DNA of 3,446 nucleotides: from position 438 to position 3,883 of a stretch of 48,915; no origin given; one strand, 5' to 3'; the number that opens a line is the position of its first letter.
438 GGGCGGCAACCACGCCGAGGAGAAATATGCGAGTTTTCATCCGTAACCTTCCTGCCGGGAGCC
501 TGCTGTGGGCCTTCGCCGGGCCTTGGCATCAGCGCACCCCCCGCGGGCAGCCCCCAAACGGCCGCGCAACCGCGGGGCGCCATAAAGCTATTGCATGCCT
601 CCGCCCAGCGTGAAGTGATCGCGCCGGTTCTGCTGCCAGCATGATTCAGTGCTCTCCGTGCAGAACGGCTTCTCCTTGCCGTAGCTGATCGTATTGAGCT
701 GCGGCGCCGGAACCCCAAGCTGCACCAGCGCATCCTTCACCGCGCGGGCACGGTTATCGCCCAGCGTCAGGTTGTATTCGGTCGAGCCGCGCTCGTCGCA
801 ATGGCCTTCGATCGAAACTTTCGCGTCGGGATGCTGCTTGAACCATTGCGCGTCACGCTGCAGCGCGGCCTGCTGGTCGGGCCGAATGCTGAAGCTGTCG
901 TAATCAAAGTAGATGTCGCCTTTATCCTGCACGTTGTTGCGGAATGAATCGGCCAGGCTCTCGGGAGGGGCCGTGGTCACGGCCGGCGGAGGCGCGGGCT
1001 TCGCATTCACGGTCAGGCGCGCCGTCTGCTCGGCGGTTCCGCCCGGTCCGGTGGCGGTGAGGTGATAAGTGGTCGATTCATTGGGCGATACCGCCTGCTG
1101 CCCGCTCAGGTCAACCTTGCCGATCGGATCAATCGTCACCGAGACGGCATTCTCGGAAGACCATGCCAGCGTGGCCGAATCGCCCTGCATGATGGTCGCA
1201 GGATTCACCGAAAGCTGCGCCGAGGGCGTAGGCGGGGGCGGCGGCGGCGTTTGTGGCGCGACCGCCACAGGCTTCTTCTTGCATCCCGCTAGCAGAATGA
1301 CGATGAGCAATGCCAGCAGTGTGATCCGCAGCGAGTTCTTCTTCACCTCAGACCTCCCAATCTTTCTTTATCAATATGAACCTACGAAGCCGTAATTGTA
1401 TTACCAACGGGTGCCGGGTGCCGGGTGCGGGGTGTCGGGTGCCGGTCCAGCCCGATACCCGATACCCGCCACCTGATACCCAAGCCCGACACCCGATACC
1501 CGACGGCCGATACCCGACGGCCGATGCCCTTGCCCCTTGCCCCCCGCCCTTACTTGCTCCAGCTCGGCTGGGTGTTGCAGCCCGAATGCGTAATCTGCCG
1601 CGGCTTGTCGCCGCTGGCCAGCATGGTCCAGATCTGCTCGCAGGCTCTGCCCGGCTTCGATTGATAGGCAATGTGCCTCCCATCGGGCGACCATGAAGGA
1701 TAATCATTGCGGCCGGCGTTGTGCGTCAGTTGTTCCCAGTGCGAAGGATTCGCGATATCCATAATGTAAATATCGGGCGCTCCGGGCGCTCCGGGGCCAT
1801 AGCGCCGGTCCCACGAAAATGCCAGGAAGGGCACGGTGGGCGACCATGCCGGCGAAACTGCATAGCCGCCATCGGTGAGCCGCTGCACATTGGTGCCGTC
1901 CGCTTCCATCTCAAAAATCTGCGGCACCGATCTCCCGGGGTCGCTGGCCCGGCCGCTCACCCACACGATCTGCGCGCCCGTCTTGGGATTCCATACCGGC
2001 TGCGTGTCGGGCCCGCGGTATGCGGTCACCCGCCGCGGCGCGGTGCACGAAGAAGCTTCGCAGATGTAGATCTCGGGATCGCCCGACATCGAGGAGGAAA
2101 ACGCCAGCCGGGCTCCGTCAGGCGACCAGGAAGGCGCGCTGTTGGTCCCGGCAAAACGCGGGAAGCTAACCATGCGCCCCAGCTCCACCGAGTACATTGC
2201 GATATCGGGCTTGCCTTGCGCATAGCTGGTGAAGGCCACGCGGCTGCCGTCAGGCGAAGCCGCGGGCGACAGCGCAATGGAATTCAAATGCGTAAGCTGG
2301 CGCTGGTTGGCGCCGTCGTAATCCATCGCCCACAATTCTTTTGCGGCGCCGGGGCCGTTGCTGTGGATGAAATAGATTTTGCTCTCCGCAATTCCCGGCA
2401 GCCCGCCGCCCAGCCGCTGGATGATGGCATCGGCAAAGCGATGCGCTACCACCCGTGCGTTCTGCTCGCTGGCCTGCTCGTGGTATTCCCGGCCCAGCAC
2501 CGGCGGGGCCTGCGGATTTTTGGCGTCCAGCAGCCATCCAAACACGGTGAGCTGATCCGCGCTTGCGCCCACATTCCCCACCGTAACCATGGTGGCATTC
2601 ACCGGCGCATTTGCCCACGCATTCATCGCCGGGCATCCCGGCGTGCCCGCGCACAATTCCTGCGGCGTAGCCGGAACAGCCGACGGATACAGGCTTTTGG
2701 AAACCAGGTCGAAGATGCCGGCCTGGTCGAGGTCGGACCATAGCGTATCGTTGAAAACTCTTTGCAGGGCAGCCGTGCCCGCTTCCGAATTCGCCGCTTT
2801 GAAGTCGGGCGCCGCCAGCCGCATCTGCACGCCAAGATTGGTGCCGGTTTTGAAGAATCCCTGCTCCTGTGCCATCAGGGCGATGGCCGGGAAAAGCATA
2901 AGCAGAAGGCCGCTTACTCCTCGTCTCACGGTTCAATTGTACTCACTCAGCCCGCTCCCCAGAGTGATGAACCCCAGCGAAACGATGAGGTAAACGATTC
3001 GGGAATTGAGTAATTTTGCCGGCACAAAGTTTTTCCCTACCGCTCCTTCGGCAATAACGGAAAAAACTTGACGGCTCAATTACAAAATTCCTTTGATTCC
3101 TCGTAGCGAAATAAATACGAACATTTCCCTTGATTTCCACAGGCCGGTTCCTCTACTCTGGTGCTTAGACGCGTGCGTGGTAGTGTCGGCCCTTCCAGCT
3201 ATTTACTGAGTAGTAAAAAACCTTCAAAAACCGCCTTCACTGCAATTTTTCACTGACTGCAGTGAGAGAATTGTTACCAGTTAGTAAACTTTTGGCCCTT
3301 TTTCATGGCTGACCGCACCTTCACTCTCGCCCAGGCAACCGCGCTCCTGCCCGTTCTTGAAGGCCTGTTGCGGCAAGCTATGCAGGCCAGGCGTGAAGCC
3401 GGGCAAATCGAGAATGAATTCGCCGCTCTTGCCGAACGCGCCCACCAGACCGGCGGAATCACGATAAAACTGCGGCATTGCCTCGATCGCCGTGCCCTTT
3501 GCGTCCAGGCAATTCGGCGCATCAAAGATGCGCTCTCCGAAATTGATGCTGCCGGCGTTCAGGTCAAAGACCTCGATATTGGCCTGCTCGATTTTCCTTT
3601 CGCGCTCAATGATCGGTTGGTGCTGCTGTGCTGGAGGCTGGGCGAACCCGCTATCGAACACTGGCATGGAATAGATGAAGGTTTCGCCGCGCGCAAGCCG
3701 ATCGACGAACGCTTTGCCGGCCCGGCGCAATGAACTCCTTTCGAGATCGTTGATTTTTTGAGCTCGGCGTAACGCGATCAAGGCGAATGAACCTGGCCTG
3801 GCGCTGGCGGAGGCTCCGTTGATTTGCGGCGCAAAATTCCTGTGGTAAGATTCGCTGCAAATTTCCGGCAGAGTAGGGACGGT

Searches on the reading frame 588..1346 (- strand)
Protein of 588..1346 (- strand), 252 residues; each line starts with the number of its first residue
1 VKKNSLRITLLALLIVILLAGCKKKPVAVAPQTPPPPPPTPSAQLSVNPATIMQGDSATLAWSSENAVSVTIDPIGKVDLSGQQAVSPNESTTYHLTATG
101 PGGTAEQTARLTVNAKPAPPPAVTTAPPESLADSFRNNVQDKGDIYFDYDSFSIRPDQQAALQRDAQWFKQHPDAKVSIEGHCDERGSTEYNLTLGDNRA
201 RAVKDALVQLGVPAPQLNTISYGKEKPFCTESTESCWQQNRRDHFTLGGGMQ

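Call 6: search_protein_families(library=pfam, proteins=[window:588-1346:-], max_evalue=0.01)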
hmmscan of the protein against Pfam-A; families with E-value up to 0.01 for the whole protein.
window:588-1346:- (252 aa): 2 families
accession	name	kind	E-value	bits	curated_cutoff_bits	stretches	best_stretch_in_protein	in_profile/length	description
PF00691.25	OmpA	-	1.1e-21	77.4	27.2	1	146-238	1-95/98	OmpA family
PF05359.17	DUF748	-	0.0033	16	50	0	124-186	861-922/1037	Domain of Unknown Function (DUF748)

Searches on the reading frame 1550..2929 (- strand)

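Call 6: search_protein_families(library=pfam, proteins=[window:1550-2929:-], max_evalue=0.01)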
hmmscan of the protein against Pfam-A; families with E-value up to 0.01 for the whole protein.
window:1550-2929:- (459 aa): 4 families
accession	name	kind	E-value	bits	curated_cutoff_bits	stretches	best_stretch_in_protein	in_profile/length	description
PF07676.18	PD40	-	5.8e-30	103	20.9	3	261-289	9-38/38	WD40-like Beta Propeller Repeat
PF00930.27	DPPIV_N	-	8e-07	28.5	22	0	386-450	24-82/354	Dipeptidyl peptidase IV (DPP IV) N-terminal region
PF25174.1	Beta-prop_THOC3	-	0.00062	19.3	305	0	198-277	196-271/272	THOC3 beta-propeller domain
PF14583.12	Pectate_lyase22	-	0.0036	16.5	30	0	198-249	217-270/386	Oligogalacturonate lyase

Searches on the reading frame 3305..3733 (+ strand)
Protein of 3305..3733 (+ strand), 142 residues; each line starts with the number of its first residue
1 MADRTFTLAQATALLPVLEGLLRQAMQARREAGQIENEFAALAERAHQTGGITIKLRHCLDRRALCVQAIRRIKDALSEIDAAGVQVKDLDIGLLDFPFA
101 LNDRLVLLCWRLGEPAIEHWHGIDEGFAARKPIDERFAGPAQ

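Call 6: search_protein_families(library=pfam, proteins=[window:3305-3733:+], max_evalue=0.01)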
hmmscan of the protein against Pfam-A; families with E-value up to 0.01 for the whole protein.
window:3305-3733:+ (142 aa): 1 family
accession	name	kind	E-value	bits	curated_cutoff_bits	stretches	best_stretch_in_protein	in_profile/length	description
PF09969.14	DUF2203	-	4.2e-35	121.5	24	1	4-133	1-122/122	Uncharacterized conserved protein (DUF2203)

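Call 25: find_related_loci(query=window:3305-3733:+, collection=genome_contigs, flank=10000)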
Query window:3305-3733:+ (142 aa) in genome_contigs; peptide patterns used: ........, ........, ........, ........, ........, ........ (x = any residue, [..] = any of these).
600 stretches matched a pattern (row limit reached: there are more); 447 encode a relative of the query (tblastn E <= 1e-3); the best 80 are kept; 80 distinct loci.
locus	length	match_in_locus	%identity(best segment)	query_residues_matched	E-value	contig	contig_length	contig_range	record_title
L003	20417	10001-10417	58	1-139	2e-49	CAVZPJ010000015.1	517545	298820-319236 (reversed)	MAG: uncultured Acidobacteriaceae bacterium isolate MFD02248.bin.2.132 genome assembly, contig: contig_51270, whole geno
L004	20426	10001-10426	56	1-142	4e-49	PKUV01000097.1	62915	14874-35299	MAG: Acidobacteriaceae bacterium isolate palsa_296 73.20120500_P39.11_contig_3153, whole genome shotgun sequence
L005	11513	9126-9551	57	1-142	5e-49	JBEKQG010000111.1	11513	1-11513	MAG: Terriglobales bacterium isolate SPRUCE 482 SPRUCE_482_111, whole genome shotgun sequence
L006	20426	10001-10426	56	1-142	4e-49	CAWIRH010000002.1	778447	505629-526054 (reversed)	MAG: uncultured Acidobacteriaceae bacterium isolate MFD01689.bin.1.19 genome assembly, contig: contig_21425, whole genom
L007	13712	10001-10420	55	1-140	5e-49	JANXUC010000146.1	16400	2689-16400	MAG: Acidobacteriaceae bacterium isolate 339R_metabat_262 339R_k141_844148, whole genome shotgun sequence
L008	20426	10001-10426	55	1-142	1e-48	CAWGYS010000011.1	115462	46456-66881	MAG: uncultured Acidobacteriaceae bacterium isolate MFD01716.bin.2.24 genome assembly, contig: contig_41667, whole genom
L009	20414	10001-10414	57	1-138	2e-48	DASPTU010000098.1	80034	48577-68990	MAG TPA_asm: Terriglobales bacterium isolate SMAG_U12285 k141_1035887, whole genome shotgun sequence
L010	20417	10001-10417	58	1-139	1e-48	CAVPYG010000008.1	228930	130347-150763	MAG: uncultured Acidobacteriaceae bacterium isolate MFD01828.bin.2.9 genome assembly, contig: contig_25207, whole genome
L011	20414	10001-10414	57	1-138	2e-48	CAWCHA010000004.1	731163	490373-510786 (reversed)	MAG: Terriglobia bacterium isolate MFD09368.bin.1.186 genome assembly, contig: contig_3724, whole genome shotgun sequenc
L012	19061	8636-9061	54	1-142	1e-48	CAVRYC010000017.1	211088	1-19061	MAG: uncultured Acidobacteriaceae bacterium isolate MFD02248.bin.2.114 genome assembly, contig: contig_23954, whole geno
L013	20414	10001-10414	57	1-138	1e-48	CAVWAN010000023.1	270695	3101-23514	MAG: uncultured Acidobacteriaceae bacterium isolate MFD03726.bin.2.160 genome assembly, contig: contig_27360, whole geno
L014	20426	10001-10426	56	1-142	2e-48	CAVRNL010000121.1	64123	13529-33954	MAG: uncultured Acidobacteriaceae bacterium isolate MFD01223.bin.2.77 genome assembly, contig: contig_8927, whole genome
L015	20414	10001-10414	57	1-138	4e-48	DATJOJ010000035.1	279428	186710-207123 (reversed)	MAG TPA_asm: Terriglobales bacterium isolate SMAG_U14884 k141_111971, whole genome shotgun sequence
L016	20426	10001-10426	55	1-142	3e-48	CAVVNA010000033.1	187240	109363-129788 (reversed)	MAG: uncultured Acidobacteriaceae bacterium isolate MFD09222.bin.3.45 genome assembly, contig: contig_70841, whole genom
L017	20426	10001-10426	54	1-142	5e-48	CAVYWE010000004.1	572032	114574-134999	MAG: uncultured Acidobacteriaceae bacterium isolate MFD03346.bin.1.121 genome assembly, contig: contig_19639, whole geno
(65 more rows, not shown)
